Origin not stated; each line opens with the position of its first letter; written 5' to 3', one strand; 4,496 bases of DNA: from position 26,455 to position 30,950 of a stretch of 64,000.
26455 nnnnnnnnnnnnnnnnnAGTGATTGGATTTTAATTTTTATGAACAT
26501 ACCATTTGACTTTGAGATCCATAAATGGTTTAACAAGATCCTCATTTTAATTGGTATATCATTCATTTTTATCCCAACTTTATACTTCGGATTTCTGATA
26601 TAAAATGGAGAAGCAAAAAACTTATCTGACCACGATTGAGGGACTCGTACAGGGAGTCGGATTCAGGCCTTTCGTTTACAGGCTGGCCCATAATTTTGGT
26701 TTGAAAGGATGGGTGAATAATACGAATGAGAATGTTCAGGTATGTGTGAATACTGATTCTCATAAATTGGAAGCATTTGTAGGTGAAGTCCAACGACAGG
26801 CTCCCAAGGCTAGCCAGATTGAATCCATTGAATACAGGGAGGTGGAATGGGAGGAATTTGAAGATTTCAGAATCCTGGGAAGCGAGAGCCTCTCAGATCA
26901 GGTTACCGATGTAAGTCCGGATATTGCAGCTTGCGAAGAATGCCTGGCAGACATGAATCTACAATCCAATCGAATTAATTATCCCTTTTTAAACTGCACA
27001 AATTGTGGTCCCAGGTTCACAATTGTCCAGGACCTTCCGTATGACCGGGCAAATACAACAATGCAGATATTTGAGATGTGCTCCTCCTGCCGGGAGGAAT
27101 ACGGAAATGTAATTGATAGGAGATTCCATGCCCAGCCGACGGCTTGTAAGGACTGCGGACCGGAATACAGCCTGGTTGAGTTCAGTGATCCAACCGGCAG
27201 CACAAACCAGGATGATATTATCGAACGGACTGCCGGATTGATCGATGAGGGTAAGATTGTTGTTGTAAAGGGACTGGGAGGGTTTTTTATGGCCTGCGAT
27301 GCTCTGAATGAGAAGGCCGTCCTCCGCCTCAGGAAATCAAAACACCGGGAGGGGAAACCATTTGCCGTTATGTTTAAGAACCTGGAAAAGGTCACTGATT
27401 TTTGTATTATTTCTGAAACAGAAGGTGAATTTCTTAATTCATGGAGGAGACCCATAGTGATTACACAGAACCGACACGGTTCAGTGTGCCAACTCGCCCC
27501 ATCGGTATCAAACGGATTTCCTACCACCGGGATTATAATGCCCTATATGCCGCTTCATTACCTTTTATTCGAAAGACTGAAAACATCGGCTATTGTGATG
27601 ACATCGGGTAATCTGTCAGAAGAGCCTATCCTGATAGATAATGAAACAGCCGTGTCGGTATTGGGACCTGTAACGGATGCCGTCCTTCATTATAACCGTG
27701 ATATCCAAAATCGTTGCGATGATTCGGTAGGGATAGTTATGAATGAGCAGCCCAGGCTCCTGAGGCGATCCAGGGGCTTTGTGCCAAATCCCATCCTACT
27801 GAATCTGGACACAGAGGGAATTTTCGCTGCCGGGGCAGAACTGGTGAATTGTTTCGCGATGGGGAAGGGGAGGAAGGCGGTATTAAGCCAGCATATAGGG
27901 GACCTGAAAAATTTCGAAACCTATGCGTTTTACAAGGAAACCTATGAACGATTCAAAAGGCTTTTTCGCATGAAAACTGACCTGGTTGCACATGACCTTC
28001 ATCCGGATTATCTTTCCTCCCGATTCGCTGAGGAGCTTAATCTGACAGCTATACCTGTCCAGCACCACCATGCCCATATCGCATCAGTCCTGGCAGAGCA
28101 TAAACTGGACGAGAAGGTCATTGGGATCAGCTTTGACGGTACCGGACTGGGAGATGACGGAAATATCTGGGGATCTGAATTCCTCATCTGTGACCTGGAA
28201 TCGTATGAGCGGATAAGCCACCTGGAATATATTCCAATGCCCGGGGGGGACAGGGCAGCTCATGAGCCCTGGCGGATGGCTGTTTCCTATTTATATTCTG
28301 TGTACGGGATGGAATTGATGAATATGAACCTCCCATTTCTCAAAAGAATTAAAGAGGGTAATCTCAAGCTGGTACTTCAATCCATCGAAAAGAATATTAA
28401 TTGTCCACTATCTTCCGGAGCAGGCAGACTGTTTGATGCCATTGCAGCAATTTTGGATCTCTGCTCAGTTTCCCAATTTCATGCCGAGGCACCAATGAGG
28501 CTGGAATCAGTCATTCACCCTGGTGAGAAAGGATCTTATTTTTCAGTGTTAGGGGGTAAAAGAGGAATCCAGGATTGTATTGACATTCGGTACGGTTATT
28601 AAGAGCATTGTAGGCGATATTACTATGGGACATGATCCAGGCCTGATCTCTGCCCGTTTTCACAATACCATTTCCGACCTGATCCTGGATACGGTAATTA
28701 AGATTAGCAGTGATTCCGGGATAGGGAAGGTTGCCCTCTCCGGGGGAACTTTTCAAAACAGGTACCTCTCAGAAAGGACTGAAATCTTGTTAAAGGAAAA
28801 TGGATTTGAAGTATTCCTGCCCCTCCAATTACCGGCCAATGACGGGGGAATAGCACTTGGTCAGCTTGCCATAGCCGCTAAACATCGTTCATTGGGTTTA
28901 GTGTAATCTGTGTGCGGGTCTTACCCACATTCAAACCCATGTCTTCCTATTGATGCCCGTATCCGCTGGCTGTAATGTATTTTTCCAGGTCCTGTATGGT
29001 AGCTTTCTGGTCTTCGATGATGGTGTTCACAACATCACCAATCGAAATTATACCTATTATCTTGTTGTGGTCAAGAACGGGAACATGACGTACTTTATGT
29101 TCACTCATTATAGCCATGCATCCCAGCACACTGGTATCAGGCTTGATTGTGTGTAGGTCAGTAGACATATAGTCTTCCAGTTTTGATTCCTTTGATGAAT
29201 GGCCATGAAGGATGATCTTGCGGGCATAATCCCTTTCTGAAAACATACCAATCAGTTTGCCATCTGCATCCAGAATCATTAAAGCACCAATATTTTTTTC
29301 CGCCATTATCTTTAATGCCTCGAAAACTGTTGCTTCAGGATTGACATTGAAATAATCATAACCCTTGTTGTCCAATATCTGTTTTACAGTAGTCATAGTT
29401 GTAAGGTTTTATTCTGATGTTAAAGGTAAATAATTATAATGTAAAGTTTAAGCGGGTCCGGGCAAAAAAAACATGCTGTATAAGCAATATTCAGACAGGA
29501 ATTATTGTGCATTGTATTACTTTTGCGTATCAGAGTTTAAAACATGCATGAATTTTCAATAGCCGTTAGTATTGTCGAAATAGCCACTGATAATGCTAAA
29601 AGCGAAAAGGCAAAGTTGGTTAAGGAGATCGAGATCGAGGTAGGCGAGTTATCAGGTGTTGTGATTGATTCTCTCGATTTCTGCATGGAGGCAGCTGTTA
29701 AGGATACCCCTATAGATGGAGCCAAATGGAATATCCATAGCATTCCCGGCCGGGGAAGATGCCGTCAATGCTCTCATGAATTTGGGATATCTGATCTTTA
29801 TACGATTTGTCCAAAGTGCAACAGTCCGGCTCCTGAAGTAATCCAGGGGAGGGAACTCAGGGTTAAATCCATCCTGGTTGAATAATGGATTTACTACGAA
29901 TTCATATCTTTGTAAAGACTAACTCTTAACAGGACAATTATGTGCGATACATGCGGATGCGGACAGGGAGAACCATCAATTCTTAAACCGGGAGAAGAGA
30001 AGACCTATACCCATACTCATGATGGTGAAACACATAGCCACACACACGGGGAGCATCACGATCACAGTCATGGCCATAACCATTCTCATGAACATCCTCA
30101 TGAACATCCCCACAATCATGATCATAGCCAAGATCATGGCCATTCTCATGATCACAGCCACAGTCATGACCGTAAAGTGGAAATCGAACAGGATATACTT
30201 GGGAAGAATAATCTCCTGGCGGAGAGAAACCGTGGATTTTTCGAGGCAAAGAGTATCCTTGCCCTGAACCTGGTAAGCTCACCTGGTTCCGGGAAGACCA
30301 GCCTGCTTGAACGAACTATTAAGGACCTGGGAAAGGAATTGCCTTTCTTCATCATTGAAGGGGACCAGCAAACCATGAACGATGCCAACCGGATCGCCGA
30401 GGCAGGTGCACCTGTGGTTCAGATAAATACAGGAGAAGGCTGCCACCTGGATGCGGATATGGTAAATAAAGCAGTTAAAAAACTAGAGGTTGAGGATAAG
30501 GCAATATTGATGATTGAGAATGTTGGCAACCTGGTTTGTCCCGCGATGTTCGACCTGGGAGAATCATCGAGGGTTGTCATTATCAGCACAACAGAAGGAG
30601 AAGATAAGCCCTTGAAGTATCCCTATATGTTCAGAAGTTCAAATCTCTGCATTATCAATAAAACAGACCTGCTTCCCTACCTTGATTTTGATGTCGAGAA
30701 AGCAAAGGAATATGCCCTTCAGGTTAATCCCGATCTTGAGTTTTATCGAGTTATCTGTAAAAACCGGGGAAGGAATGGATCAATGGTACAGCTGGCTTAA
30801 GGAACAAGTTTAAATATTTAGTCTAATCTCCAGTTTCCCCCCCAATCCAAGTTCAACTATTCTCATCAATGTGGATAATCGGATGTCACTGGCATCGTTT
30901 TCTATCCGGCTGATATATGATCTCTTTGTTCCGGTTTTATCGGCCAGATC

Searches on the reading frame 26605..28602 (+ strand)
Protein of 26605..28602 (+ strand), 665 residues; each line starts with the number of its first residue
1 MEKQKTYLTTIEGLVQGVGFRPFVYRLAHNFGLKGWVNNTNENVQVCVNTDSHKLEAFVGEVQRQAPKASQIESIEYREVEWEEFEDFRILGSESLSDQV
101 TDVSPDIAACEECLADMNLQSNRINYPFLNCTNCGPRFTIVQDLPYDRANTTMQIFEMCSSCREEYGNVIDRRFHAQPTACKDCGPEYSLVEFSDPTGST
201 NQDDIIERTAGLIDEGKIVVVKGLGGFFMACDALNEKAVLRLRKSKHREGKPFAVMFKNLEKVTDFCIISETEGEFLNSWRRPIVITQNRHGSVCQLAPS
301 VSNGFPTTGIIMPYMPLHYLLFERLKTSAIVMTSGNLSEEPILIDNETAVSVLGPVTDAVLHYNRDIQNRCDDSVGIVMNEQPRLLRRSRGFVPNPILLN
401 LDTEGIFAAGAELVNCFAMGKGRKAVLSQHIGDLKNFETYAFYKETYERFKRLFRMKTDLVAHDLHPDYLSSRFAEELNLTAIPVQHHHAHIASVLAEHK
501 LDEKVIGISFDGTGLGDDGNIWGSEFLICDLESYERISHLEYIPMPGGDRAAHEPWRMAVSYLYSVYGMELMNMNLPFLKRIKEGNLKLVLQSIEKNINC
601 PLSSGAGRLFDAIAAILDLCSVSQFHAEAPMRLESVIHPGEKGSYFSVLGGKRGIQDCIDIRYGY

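Call 8: search_protein_families(library=pfam, proteins=[window:26605-28602:+], max_evalue=0.00001)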
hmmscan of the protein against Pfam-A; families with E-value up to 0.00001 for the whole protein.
window:26605-28602:+ (665 aa): 5 families
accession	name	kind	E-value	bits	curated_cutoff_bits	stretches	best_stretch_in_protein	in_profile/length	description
PF22521.2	HypF_C_2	-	1.5e-46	159.6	27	1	507-646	1-136/241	Carbamoyltransferase, Kae1-like Domain, second subdomain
PF01300.24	Sua5_yciO_yrdC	-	6.5e-39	133.7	25.1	1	212-389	2-178/178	Telomere recombination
PF17788.7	HypF_C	-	2.8e-34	118.2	23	1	404-498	4-99/99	HypF Kae1-like domain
PF07503.17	zf-HYPF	-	4.7e-26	90.8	23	2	158-191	1-34/34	HypF finger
PF00708.24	Acylphosphatase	-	4.1e-22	78.7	22.5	1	10-90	4-85/85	Acylphosphatase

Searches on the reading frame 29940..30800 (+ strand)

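Call 8: search_protein_families(library=pfam, proteins=[window:29940-30800:+], max_evalue=0.00001)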
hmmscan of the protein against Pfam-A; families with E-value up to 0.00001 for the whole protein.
window:29940-30800:+ (286 aa): 1 family
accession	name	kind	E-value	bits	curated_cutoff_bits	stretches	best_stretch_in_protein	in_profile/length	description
PF02492.25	cobW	-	1.8e-21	77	20.7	1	110-269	4-179/180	CobW/HypB/UreG, nucleotide-binding domain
